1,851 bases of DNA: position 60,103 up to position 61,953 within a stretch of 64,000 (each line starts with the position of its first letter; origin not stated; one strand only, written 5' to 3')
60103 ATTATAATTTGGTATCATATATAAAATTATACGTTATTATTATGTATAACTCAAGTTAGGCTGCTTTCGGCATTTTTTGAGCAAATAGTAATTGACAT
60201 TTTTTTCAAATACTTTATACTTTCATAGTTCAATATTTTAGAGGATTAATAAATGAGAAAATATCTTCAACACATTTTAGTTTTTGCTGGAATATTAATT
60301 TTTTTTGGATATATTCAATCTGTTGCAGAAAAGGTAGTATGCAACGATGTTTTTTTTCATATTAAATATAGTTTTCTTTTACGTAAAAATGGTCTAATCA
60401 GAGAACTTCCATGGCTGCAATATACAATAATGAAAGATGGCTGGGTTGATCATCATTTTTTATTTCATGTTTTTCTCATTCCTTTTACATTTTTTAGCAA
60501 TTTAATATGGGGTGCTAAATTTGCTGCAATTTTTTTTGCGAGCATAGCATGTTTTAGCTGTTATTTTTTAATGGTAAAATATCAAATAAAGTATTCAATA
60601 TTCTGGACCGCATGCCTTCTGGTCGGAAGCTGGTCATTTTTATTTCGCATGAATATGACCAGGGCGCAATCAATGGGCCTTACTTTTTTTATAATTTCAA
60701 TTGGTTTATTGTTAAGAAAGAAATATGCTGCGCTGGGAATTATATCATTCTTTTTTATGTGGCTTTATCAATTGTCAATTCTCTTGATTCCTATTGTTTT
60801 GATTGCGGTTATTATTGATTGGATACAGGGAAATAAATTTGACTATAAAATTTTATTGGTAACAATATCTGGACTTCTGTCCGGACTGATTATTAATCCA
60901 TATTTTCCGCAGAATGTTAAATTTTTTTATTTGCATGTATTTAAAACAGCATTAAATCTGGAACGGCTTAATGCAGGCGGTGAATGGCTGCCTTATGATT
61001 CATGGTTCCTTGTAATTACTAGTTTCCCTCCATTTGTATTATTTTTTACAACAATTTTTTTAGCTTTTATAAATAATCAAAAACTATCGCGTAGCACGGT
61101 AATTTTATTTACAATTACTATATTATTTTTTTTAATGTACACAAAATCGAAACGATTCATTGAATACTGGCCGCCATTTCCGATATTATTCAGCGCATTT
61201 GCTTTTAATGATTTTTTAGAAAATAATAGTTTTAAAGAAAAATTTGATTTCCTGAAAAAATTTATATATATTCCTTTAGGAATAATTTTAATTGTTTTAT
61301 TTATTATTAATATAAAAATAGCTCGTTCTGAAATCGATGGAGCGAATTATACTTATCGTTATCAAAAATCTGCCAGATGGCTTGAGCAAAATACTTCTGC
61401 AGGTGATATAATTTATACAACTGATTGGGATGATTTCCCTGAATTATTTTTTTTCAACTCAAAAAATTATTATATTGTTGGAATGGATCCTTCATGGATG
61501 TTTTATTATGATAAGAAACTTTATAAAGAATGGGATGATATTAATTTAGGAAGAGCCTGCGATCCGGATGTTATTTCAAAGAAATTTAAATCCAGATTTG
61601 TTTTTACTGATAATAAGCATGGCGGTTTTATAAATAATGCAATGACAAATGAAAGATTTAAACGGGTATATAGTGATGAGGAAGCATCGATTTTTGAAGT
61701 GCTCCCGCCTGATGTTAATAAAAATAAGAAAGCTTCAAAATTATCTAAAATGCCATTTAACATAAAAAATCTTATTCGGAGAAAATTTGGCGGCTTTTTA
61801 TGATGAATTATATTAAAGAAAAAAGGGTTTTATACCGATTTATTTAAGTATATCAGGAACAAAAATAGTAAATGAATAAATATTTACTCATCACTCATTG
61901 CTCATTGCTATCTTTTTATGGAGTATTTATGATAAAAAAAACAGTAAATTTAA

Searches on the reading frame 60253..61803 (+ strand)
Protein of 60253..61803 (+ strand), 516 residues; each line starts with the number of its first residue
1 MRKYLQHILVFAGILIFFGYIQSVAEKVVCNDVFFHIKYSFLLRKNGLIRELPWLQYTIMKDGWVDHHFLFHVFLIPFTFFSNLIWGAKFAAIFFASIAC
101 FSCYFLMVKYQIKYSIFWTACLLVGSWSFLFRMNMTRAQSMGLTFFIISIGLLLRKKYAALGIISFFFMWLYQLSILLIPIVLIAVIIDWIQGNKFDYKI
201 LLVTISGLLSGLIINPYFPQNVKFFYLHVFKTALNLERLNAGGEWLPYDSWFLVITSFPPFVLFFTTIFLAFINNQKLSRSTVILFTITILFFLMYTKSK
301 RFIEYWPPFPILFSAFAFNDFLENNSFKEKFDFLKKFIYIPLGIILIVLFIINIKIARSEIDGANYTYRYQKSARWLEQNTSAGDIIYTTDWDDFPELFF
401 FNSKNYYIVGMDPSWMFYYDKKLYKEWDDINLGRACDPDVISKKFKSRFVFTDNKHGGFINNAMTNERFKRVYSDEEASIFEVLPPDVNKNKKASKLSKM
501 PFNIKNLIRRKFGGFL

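Call 9: search_protein_families(library=pfam, proteins=[window:60253-61803:+], max_evalue=0.001)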
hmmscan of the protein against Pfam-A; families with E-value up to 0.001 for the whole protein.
window:60253-61803:+ (516 aa): 0 families

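Call 14: search_protein_families(library=pfam, proteins=[window:60253-61803:+], max_evalue=1)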
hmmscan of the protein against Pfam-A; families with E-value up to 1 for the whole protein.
window:60253-61803:+ (516 aa): 1 family
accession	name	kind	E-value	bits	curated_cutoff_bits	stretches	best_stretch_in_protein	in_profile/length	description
PF04890.18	DUF648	-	0.69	10.1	29.7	0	174-200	65-91/287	Family of unknown function (DUF648)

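Call 18: search_solved_structures(query=window:60253-61803:+, max_evalue=10)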
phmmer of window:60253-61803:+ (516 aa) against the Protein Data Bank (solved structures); distinct sequences matched with E-value up to 10: 0.

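Call 24: find_homologous_proteins(query=window:60253-61803:+, max_evalue=0.001)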
Query window:60253-61803:+ (516 aa): 2187 proteins with E <= 0.001 among 8000 candidates; the best 120 are listed.
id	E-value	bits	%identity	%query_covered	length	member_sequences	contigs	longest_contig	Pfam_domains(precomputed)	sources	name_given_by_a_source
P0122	0.0e+0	1167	100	100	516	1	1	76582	-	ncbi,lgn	-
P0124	1.3e-108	382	40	93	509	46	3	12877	-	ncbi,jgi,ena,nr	ncbi:MAG: hypothetical protein A2Y09_00170 [Planctomycetes bacterium GWA2_39_15]|nr:MAG: hypothetica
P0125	6.4e-108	380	36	99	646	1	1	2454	-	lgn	-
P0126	1.9e-107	378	42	86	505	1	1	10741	-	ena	-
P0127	7.4e-106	373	42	91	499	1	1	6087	-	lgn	-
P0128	2.5e-105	371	38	92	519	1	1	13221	-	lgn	-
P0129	6.8e-105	370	40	91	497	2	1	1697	-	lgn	-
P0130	7.7e-105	370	42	90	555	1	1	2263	-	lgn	-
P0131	8.9e-105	370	37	90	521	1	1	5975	-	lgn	-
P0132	1.9e-104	369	37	94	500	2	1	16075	-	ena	-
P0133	2.1e-104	368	35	96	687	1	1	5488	-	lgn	-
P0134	8.5e-104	366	38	89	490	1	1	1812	-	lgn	-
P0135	3.0e-103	365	38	94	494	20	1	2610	-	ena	-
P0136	6.2e-103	364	39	92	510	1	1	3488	-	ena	-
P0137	6.2e-103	364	38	91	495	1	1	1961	-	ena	-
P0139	8.6e-102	360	42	93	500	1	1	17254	-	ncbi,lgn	-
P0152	2.4e-99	352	40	92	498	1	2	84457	-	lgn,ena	-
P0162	7.0e-99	350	37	94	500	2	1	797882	-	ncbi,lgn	-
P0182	1.0e-97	346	37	92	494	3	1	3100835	-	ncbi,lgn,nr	ncbi:MAG: hypothetical protein HND47_18010 [Chloroflexi bacterium]|nr:hypothetical protein [Chlorofl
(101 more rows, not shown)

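Call 42: predict_structure(alignment_id=A2)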
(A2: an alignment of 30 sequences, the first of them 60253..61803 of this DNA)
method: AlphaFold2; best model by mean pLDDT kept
length: 516 residues; sequences in the alignment: 30
mean_pLDDT: 85.5   pTM: 0.86
mean pLDDT of the five models: 85.5, 84.0, 83.1, 82.7, 80.5
residues with pLDDT >= 90: 308; 70-90: 136; 50-70: 33; < 50: 39
segments of 3 or more residues with pLDDT < 50: 53-63, 491-516
pLDDT, mean of each block of 10 residues (from residue 1): 94 97 83 91 89 49 71 97 93 97 98 96 94 92 97 97 97 91 96 93 97 89 79 57 70 87 95 91 97 90 93 97 91 90 92 93 77 95 88 85 79 69 81 76 87 89 92 96 76 38 40 40
secondary structure, 60 per line:
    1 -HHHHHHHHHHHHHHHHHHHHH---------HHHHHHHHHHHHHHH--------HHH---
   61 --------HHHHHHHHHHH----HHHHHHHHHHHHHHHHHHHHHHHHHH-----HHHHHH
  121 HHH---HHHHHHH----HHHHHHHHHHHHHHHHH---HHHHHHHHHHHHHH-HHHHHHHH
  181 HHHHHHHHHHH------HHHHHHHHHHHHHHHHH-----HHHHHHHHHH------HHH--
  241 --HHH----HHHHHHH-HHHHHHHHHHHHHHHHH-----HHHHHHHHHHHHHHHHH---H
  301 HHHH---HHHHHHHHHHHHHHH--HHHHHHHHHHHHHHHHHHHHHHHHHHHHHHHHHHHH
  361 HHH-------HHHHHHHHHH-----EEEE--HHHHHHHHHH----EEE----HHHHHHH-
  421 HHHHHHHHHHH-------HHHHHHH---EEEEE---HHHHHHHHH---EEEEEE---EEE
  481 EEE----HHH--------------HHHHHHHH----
elements in order: H2-22 H32-46 H69-79 H84-109 H115-123 H127-133 H138-154 H158-171 H173-191 H198-214 H220-229 H250-256 H258-274 H280-296 H300-304 H308-322 H325-363 H371-380 E386-389 H392-401 E406-408 H413-419 H421-431 H439-445 E449-453 H457-465 E469-474 E478-483 H505-512

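Call 45: fold_search(model_id=the predicted structure, library=pdb)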
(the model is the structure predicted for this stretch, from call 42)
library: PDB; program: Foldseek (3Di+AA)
matches with E <= 10: 270; with E <= 0.001: 21
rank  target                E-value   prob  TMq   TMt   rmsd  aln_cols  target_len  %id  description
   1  8age_A                2.9e-10  1.00  0.68  0.56  10.9       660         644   11  Structure of yeast oligosaccharylransferase complex with acceptor peptide bound (released 2022-12-07)
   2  7oci_F                4.1e-10  1.00  0.66  0.55  11.5       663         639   10  Cryo-EM structure of yeast Ost6p containing oligosaccharyltransferase complex (released 2022-02-16)
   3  6ezn_F                1.1e-09  1.00  0.68  0.55  10.8       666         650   10  Cryo-EM structure of the yeast oligosaccharyltransferase (OST) complex (released 2018-01-17)
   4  8agc_A                2.6e-09  1.00  0.67  0.51   8.7       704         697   10  Structure of yeast oligosaccharylransferase complex with lipid-linked oligosaccharide and non-acceptor peptide bound (released 2022-12-07)
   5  6s7o_A                3.2e-09  1.00  0.64  0.52  10.0       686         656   11  Cryo-EM structure of human oligosaccharyltransferase complex OST-A (released 2019-12-18)
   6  8agb_A                3.4e-09  1.00  0.66  0.54  12.4       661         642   11  Structure of yeast oligosaccharylransferase complex with lipid-linked oligosaccharide bound (released 2022-12-07)
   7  8b6l_I                3.7e-09  1.00  0.63  0.49   8.4       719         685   10  Subtomogram average of the human Sec61-TRAP-OSTA-translocon (released 2022-12-07)
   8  6s7t_A                5.1e-09  1.00  0.66  0.50  10.1       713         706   10  Cryo-EM structure of human oligosaccharyltransferase complex OST-B (released 2019-12-18)
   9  6c26_A                9.0e-09  1.00  0.62  0.51  12.5       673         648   10  The Cryo-EM structure of a eukaryotic oligosaccharyl transferase complex (released 2018-01-31)
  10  9n9j_I                1.3e-08  1.00  0.66  0.51  11.3       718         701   10  Structure of a GRP94 folding intermediate engaged with a CCDC134- and FKBP11-bound secretory translocon (released 2025-11-19)
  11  8pn9_A                2.4e-08  1.00  0.67  0.54   9.7       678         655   11  Structure of human oligosaccharyltransferase OST-A complex bound to NGI-1 (released 2024-05-08)
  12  9s6t_A                2.7e-07  1.00  0.54  0.57   8.7       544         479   12  Ternary cryo-EM structure of chicken ALG12 with Dol25-PP-GlcNAc2Man7, Dol25-P-Man, and Fab (released 2026-03-18)
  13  5ogl_A                6.7e-07  1.00  0.53  0.41   9.7       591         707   12  Structure of bacterial oligosaccharyltransferase PglB in complex with an acceptor peptide and an lipid-linked oligosac (released 2017-10-25)
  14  7e9s_A                8.3e-07  1.00  0.61  0.38  14.0       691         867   10  Archaeal oligosaccharyltransferase AglB from Archaeoglobus fulgidus in complex with an inhibitory peptide and a dolich (released 2021-09-08)
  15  3wak                  1.6e-06  1.00  0.60  0.38  11.6       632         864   11  Crystal structure of the Archaeoglobus fulgidus oligosaccharyltransferase (O29867_ARCFU) in the apo form (released 2013-10-30)
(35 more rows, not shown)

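Call 47: find_encoding_contigs(protein=P0124, flank=8000, max_places=2)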
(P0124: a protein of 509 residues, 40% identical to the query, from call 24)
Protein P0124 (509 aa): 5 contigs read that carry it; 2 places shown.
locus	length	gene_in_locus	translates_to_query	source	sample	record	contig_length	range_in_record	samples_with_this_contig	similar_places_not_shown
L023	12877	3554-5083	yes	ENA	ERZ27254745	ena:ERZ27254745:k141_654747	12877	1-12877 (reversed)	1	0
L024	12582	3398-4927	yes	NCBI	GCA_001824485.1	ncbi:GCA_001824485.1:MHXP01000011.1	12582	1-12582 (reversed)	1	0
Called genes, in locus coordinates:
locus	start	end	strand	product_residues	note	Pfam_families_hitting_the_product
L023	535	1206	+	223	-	PF00535:Glycos_transf_2, PF10111:Glyco_tranf_2_2, PF13641:Glyco_tranf_2_3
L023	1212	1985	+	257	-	PF01975:SurE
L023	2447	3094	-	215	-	PF07452:CHRD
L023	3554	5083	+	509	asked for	-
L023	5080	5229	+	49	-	-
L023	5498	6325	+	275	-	PF13292:DXP_synthase_N, PF00456:Transketolase_N, PF09364:XFP_N (weak), PF00676:E1_dh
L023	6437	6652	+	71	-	-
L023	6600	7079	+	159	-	-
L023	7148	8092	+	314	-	PF02779:Transket_pyr, PF22613:Transketolase_C_1 (weak), PF02780:Transketolase_C, PF17147:PFOR_II (weak)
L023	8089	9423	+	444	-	PF22694:CtpB_N-like (weak), PF00595:PDZ, PF13180:PDZ_2, PF17820:PDZ_6, PF03572:Peptidase_S41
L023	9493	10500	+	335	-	PF00814:TsaD, PF22521:HypF_C_2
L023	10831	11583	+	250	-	PF00731:AIRC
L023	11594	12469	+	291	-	PF01256:Carb_kinase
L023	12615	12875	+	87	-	?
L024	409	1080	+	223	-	PF00535:Glycos_transf_2, PF10111:Glyco_tranf_2_2, PF13641:Glyco_tranf_2_3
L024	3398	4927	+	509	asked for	-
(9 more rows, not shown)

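Call 48: find_encoding_contigs(protein=P0182, flank=8000, max_places=1)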
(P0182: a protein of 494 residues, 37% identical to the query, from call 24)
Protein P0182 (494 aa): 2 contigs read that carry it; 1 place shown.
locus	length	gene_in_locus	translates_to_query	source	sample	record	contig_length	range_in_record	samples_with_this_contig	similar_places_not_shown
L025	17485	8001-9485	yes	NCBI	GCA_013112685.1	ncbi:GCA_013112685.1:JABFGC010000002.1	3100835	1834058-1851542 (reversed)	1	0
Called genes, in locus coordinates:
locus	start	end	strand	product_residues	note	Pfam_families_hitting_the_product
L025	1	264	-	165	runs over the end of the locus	PF04677:CwfJ_C_1, PF11969:DcpS_C (weak), PF01230:HIT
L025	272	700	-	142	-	PF01850:PIN (weak), PF13470:PIN_3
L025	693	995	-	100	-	-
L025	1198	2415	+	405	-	PF13742:tRNA_anti_2, PF01336:tRNA_anti-codon, PF02601:Exonuc_VII_L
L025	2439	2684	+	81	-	PF02609:Exonuc_VII_S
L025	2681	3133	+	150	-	PF02681:DUF212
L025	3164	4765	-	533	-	PF03023:MurJ, PF01554:MatE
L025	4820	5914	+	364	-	PF10851:DUF2652, PF10604:Polyketide_cyc2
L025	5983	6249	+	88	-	-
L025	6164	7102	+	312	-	PF11495:TrmB_EBD_N (faint), PF13091:PLDc_2, PF00614:PLDc (faint), PF13091:PLDc_2, PF07894:SACK1 (weak)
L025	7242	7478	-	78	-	-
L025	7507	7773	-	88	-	-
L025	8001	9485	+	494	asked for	-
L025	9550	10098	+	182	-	PF04542:Sigma70_r2, PF08281:Sigma70_r4_2, PF04545:Sigma70_r4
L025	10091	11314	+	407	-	PF18915:DUF5667, PF18914:DUF5666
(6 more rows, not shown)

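Call 49: find_encoding_contigs(protein=P0162, flank=8000, max_places=1)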
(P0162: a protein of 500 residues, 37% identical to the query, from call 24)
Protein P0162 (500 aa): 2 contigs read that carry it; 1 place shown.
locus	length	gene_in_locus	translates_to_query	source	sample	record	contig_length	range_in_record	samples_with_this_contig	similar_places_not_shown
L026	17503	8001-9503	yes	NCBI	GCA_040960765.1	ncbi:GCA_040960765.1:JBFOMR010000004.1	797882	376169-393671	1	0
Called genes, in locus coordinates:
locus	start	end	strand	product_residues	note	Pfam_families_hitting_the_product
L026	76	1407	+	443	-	-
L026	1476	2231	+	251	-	PF03009:GDPD, PF13653:GDPD_2 (weak)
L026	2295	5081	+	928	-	PF00933:Glyco_hydro_3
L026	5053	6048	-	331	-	PF00069:Pkinase, PF07714:PK_Tyr_Ser-Thr, PF03109:ABC1 (weak)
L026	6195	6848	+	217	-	PF16697:Yop-YscD_cpl, PF00498:FHA, PF00486:Trans_reg_C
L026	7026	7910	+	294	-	PF18914:DUF5666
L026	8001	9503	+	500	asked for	-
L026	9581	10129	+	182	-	PF07638:Sigma70_ECF (weak), PF04542:Sigma70_r2, PF08281:Sigma70_r4_2, PF04545:Sigma70_r4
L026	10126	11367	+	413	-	PF18915:DUF5667, PF18914:DUF5666 (faint)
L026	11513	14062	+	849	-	PF01935:DUF87 (weak), PF05872:HerA_C (faint)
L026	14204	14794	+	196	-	PF07298:NnrU, PF04191:PEMT (weak)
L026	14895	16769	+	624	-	PF12229:PG_binding_4, PF04294:VanW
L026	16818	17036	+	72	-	-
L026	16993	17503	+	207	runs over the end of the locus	PF02985:HEAT (faint), PF13513:HEAT_EZ (faint), PF03130:HEAT_PBS (faint), PF13646:HEAT_2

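Call 50: search_solved_structures(query=A2, max_evalue=10, show_alignments=3)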
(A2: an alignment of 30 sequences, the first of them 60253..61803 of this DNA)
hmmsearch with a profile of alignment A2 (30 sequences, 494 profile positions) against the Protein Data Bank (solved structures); distinct sequences matched with E-value up to 10: 12.
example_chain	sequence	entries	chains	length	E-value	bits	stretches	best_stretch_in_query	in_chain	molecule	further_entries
3wia_A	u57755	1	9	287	1.9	10.2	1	236-274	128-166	Nitrite reductase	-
9kwt_A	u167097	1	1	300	2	10.1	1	236-274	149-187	Copper-containing nitrite reductase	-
9kvl_A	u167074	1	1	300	2.1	10.1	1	236-274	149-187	Copper-containing nitrite reductase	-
9kwv_A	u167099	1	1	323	2.3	10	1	236-274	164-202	Copper-containing nitrite reductase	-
9kws_A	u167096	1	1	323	2.3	10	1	236-274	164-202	Copper-containing nitrite reductase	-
3wkq_A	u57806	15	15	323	2.3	10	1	236-274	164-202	Nitrite reductase | Copper-containing nitrite reductase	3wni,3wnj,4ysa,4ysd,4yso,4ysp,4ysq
9kwu_A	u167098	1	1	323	2.3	9.9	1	236-274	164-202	Copper-containing nitrite reductase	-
3wi9_A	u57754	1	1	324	2.3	9.9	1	236-274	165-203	Nitrite reductase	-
3wkp_A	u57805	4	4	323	2.3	9.9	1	236-274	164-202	Nitrite reductase | Copper-containing nitrite reductase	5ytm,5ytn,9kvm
3x1f_A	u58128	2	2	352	2.5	9.8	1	236-274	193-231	Nitrite reductase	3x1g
3x1e_A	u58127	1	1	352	2.5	9.8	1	236-274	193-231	Nitrite reductase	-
3x1n_A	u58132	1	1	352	2.5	9.8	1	236-274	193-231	Nitrite reductase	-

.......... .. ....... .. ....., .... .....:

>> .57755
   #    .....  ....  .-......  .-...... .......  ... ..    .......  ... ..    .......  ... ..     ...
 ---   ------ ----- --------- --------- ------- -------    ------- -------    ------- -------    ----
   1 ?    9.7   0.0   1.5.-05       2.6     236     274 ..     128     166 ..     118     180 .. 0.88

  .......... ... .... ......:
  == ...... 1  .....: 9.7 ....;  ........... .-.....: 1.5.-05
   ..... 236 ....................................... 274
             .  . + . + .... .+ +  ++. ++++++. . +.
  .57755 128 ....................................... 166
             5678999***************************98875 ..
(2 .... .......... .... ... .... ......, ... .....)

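Call 51: search_protein_families(library=ncbifam, proteins=[window:60253-61803:+], max_evalue=0.00001)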
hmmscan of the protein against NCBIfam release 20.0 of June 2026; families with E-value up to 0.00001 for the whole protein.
window:60253-61803:+ (516 aa): 0 families

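Call 77: find_encoding_contigs(protein=P0139, flank=8000, max_places=1)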
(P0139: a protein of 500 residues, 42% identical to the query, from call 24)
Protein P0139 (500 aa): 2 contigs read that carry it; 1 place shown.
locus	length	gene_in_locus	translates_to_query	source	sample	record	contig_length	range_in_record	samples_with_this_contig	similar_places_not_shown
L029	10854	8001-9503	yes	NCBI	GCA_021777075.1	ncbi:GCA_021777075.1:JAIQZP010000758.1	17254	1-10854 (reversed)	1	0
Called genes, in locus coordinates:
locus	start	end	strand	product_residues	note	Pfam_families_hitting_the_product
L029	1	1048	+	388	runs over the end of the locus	PF05598:DUF772, PF01609:DDE_Tnp_1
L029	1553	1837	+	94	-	-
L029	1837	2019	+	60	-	-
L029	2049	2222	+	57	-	-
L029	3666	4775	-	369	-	PF04339:FemAB_like (weak), PF13480:Acetyltransf_6 (weak)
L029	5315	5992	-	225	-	PF02353:CMAS, PF13489:Methyltransf_23, PF07021:MetW, PF13847:Methyltransf_31, PF08241:Methyltransf_11, PF08242:Methyltransf_12, PF13649:Methyltransf_25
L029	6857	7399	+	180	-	-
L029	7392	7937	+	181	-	-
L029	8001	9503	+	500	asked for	-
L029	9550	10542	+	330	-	PF01073:3Beta_HSD, PF01370:Epimerase, PF02719:Polysacc_synt_2, PF04321:RmlD_sub_bind, PF16363:GDP_Man_Dehyd, PF07993:NAD_binding_4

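Call 78: find_encoding_contigs(protein=P0152, flank=8000, max_places=1)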
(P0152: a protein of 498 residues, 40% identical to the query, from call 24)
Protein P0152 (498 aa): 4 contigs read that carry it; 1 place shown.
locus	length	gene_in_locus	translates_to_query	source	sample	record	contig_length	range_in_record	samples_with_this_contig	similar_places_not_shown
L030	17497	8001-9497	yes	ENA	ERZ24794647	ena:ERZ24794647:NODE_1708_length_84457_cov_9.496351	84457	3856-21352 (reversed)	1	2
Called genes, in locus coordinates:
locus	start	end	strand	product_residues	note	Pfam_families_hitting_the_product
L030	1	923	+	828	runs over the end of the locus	PF02861:Clp_N, PF23569:NBD_SMAX1 (weak), PF00004:AAA, PF17871:AAA_lid_9, PF00004:AAA, PF07724:AAA_2, PF07728:AAA_5, PF10431:ClpB_D2-small, +12 more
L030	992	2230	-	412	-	PF06689:zf-C4_ClpX, PF00493:MCM (weak), PF05496:RuvB_N (weak), PF00004:AAA, PF07724:AAA_2, PF07728:AAA_5 (faint), PF10431:ClpB_D2-small (weak)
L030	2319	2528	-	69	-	PF01809:YidD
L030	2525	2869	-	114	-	PF00825:Ribonuclease_P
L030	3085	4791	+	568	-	PF05157:MshEN, PF00437:T2SSE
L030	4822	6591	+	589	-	PF05157:MshEN, PF00437:T2SSE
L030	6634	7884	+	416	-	PF28597:T2SSF_N, PF00482:T2SSF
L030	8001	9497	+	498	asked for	-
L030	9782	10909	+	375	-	PF00437:T2SSE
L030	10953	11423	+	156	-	PF07963:N_methyl, PF12019:GspH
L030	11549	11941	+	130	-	-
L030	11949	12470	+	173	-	PF07963:N_methyl (weak), PF27121:PpdB (faint)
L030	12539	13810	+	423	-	PF14341:PilX_N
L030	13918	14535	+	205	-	-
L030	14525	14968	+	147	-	PF00512:HisKA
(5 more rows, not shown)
